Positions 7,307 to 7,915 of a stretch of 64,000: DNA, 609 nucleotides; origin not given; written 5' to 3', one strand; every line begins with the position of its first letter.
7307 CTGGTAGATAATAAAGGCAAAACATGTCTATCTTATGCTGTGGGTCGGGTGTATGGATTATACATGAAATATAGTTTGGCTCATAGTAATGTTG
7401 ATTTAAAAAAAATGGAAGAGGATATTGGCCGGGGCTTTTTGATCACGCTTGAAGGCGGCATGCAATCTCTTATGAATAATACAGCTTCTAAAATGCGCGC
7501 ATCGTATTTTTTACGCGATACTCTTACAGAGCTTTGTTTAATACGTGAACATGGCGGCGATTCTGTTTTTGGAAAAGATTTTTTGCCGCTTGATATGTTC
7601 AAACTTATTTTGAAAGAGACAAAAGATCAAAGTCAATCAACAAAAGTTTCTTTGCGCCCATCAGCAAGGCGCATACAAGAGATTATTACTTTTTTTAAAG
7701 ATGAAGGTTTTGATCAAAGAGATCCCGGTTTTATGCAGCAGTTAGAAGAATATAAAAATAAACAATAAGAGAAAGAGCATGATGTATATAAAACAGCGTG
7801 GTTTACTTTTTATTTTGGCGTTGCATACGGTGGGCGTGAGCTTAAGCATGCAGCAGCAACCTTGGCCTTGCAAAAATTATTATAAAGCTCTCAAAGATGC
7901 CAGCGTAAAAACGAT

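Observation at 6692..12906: Operon-like array of six secreted ankyrin paralogs sharing a C-terminal F-box/PRANC-like module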

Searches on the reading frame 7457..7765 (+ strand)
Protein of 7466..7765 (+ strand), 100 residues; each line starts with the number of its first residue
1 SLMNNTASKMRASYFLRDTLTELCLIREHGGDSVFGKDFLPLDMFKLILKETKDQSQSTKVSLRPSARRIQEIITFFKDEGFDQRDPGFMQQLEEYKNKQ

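Call 4: search_protein_families(library=pfam, proteins=[window:7466-7765:+], max_evalue=10)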
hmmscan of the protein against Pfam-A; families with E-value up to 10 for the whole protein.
seq(100 aa): 1 family
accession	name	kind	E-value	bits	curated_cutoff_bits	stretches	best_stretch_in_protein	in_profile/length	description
PF23419.2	WD40_RFWD3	-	0.087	12.6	47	1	3-71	160-227/337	E3 ubiquitin-protein ligase RFWD3 WD40 domain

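Call 16: search_protein_representatives(alignment_id=A2)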
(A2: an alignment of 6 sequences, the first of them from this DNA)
Query: 6 sequences, 103 profile positions. Proteins with E-value up to 0.001 (for the whole library): 40; up to 1e-10: 8; up to 1e-30: 4. The best 40 are listed.
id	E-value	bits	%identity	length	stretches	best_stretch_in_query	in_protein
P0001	3.3e-51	187.6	-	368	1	1-103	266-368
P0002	4.1e-50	184.1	-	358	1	2-103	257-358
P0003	5.7e-32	125.8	-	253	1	5-101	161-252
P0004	2.8e-31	123.6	-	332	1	2-103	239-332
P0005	4.8e-20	87.5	-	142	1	9-101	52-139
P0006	1.0e-19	86.5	-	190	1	13-101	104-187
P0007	1.1e-18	83.1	-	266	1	21-101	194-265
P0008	2.5e-14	69.2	-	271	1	19-101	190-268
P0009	3.7e-10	55.8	-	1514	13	12-47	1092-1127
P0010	3.7e-08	49.3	-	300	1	17-57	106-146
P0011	5.5e-08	48.8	-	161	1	14-53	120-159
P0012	2.5e-07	46.7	-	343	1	19-56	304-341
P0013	4.8e-07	45.8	-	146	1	16-59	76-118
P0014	9.9e-07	44.8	-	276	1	18-64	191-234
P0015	1.3e-06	44.4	-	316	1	22-60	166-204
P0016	1.8e-06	43.9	-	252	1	21-54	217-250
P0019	4.0e-06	42.8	-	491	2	27-56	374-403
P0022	3.0e-05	40.0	-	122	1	20-63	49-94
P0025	7.9e-05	38.6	-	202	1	19-59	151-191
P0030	1.7e-04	37.6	-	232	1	12-55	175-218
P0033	3.4e-04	36.6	-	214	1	24-56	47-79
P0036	5.6e-04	35.9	-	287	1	22-55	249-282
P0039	8.6e-04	35.3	-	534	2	23-56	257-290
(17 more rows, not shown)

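Call 62: find_encoding_contigs(protein=P0008, flank=10000, max_places=4)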
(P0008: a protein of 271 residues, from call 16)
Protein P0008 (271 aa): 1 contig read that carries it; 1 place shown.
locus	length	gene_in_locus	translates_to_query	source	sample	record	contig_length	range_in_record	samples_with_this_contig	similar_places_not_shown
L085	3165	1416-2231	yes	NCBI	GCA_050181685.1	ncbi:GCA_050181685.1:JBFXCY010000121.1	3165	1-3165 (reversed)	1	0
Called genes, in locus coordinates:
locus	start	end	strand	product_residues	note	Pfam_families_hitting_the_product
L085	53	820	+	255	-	PF24521:Ank_KRIT1 (faint), PF12796:Ank_2, PF13606:Ank_3 (faint), PF13637:Ank_4, PF13857:Ank_5, PF00023:Ank (weak), PF13637:Ank_4, PF00023:Ank (weak)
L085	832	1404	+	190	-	PF00023:Ank (faint), PF12796:Ank_2 (weak), PF13637:Ank_4 (weak)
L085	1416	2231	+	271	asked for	PF24521:Ank_KRIT1 (faint), PF12796:Ank_2, PF00023:Ank (weak), PF13637:Ank_4, PF13857:Ank_5, PF00023:Ank (weak), PF12796:Ank_2, PF13637:Ank_4 (weak), +1 more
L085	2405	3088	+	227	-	PF12796:Ank_2, PF13857:Ank_5 (weak), PF00023:Ank (weak), PF13637:Ank_4, PF12796:Ank_2, PF13637:Ank_4, PF13857:Ank_5, PF00023:Ank (weak), +1 more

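Call 63: find_encoding_contigs(protein=P0010, flank=10000, max_places=4)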
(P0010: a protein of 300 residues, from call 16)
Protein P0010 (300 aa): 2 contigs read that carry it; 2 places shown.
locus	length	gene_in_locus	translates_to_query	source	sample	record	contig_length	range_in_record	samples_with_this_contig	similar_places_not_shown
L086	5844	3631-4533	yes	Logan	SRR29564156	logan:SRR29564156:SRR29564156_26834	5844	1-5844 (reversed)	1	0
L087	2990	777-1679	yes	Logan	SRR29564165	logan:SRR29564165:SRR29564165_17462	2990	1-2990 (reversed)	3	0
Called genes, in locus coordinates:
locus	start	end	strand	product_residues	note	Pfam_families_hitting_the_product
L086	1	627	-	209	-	?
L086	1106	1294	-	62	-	-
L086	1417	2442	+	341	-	PF00397:WW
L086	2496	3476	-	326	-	-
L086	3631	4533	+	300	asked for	PF24521:Ank_KRIT1 (faint), PF13606:Ank_3 (faint), PF13857:Ank_5 (faint), PF23745:ANK_LRRK2 (faint), PF00023:Ank (faint), PF12796:Ank_2, PF13637:Ank_4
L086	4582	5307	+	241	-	PF16473:Rv2179c-like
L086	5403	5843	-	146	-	?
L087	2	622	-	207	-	?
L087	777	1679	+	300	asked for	PF24521:Ank_KRIT1 (faint), PF13606:Ank_3 (faint), PF13857:Ank_5 (faint), PF23745:ANK_LRRK2 (faint), PF00023:Ank (faint), PF12796:Ank_2, PF13637:Ank_4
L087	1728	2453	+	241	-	PF16473:Rv2179c-like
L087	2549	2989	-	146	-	?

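Call 65: search_protein_families(library=pfam, proteins=[L086:1417-2439:+, L086:2499-3476:-, L086:4582-5304:+, P0019, P0039, P0036, P0012], max_evalue=0.01)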
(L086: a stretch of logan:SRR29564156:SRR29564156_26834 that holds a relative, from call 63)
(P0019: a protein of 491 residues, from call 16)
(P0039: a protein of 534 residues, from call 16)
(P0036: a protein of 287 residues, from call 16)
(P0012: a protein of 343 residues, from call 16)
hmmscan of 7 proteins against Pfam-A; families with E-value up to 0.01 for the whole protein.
L086:1417-2439:+ (341 aa): 1 family
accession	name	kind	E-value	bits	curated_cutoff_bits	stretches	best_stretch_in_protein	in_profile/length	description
PF00397.32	WW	-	1e-10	41.9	26.9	1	312-339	3-31/31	WW domain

L086:2499-3476:- (326 aa): 0 families

L086:4582-5304:+ (241 aa): 1 family
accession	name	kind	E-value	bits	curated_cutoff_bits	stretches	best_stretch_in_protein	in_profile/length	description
PF16473.11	Rv2179c-like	-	5.6e-23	82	27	1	17-196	2-169/177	3'-5' exoribonuclease Rv2179c-like domain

P0019 (491 aa): 0 families

P0039 (534 aa): 0 families

P0036 (287 aa): 0 families

P0012 (343 aa): 3 families
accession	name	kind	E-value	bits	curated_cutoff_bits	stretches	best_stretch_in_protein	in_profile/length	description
PF25390.1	WD40_RLD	-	5.7e-52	177.7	150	2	88-283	143-347/363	RCC1-like domain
PF00415.24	RCC1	-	8.2e-48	161.2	21.7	4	55-101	4-49/50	Regulator of chromosome condensation (RCC1) repeat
PF13540.12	RCC1_2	-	9.6e-09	35.2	22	1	40-65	4-30/30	Regulator of chromosome condensation (RCC1) repeat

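Call 66: find_encoding_contigs(protein=P0012, flank=10000, max_places=3)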
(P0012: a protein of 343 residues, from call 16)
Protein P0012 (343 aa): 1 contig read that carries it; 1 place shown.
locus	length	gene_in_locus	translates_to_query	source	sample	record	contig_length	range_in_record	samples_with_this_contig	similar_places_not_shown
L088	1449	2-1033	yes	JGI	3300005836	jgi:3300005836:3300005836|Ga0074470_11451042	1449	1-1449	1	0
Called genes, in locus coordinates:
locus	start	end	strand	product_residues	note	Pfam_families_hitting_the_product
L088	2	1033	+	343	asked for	PF00415:RCC1, PF25390:WD40_RLD, PF13540:RCC1_2 (faint), PF00415:RCC1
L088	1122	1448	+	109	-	?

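Call 67: find_encoding_contigs(protein=P0039, flank=10000, max_places=3)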
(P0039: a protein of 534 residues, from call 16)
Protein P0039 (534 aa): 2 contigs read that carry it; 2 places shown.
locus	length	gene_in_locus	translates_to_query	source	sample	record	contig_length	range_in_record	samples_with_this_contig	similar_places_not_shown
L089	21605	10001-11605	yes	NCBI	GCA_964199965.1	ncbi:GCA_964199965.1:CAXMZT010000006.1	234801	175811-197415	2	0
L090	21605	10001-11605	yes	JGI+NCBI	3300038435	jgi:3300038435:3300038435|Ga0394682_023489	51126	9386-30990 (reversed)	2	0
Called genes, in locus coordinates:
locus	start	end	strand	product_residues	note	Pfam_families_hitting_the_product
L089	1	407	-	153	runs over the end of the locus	PF09394:Inhibitor_I42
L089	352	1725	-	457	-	PF01764:Lipase_3 (weak)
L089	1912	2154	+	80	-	-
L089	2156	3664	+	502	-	PF20154:LNT_N, PF00795:CN_hydrolase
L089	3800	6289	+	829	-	PF00133:tRNA-synt_1, PF01406:tRNA-synt_1e (faint), PF09334:tRNA-synt_1g, PF13603:tRNA-synt_1_2, PF00133:tRNA-synt_1, PF09334:tRNA-synt_1g (weak), PF08264:Anticodon_1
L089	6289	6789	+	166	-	PF04390:LptE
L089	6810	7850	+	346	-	PF21694:DNA_pol3_delta_C, PF14840:DNA_pol3_delt_C (weak)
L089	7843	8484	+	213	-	PF01467:CTP_transf_like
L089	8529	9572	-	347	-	-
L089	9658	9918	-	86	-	-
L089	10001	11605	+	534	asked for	-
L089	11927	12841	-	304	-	PF00126:HTH_1, PF03466:LysR_substrate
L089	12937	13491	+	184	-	PF00578:AhpC-TSA, PF08534:Redoxin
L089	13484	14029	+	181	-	PF02627:CMD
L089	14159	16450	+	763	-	PF13448:DUF4114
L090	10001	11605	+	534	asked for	-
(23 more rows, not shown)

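Call 68: find_encoding_contigs(protein=P0007, flank=10000, max_places=3)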
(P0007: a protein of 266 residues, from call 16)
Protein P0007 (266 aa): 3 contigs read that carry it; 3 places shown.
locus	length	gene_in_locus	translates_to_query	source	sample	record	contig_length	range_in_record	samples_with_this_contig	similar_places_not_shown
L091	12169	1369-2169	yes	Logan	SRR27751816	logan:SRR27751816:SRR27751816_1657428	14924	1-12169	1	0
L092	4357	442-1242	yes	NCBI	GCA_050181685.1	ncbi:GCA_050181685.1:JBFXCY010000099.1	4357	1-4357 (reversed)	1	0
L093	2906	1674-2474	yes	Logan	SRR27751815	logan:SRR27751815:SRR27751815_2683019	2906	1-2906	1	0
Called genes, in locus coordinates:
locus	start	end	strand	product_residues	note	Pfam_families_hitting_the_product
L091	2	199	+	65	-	?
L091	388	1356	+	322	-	PF12796:Ank_2, PF13857:Ank_5 (weak), PF00023:Ank (weak), PF13637:Ank_4, PF12796:Ank_2, PF13637:Ank_4, PF13857:Ank_5, PF00023:Ank (weak), +1 more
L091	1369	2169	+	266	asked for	PF12796:Ank_2, PF13637:Ank_4, PF00023:Ank (weak), PF13637:Ank_4 (weak)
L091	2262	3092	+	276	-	PF05153:MIOX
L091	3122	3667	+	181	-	PF03073:TspO_MBR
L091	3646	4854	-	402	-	PF01926:MMR_HSR1, PF02421:FeoB_N, PF06071:YchF-GTPase_C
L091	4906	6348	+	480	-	-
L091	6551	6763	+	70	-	-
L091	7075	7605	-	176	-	PF12796:Ank_2, PF13606:Ank_3 (faint), PF13857:Ank_5, PF12796:Ank_2 (weak), PF00023:Ank (weak), PF13637:Ank_4 (weak)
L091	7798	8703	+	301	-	PF00892:EamA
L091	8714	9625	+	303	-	PF00892:EamA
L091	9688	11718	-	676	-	PF05192:MutS_III, PF00488:MutS_V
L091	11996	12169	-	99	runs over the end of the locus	PF00076:RRM_1, PF13893:RRM_5 (weak)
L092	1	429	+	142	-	?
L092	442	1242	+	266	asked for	PF12796:Ank_2, PF13637:Ank_4, PF00023:Ank (weak), PF13637:Ank_4 (weak)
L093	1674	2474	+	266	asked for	PF12796:Ank_2, PF13637:Ank_4, PF00023:Ank (weak), PF13637:Ank_4 (weak)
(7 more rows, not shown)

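Call 72: find_encoding_contigs(protein=P0019, flank=10000, max_places=3)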
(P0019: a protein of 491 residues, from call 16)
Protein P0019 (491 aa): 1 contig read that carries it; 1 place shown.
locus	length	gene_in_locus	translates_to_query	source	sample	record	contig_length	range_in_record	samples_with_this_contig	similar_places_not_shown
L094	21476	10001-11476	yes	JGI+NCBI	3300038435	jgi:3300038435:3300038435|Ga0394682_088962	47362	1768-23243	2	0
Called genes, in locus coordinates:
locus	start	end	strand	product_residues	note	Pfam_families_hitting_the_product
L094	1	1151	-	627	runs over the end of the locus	PF02705:K_trans, PF22776:K_trans_C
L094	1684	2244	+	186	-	PF02566:OsmC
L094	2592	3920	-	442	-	-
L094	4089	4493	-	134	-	-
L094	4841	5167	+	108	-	-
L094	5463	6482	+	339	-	PF01368:DHH, PF02833:DHHA2 (weak)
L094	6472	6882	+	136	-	-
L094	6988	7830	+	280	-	PF04655:APH_6_hur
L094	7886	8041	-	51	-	-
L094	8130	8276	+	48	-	-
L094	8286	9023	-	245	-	-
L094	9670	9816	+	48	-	-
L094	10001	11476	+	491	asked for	-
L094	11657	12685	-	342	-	PF00892:EamA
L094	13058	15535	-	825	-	PF13505:OMP_b-brl, PF01389:OmpA_membrane (faint), PF13505:OMP_b-brl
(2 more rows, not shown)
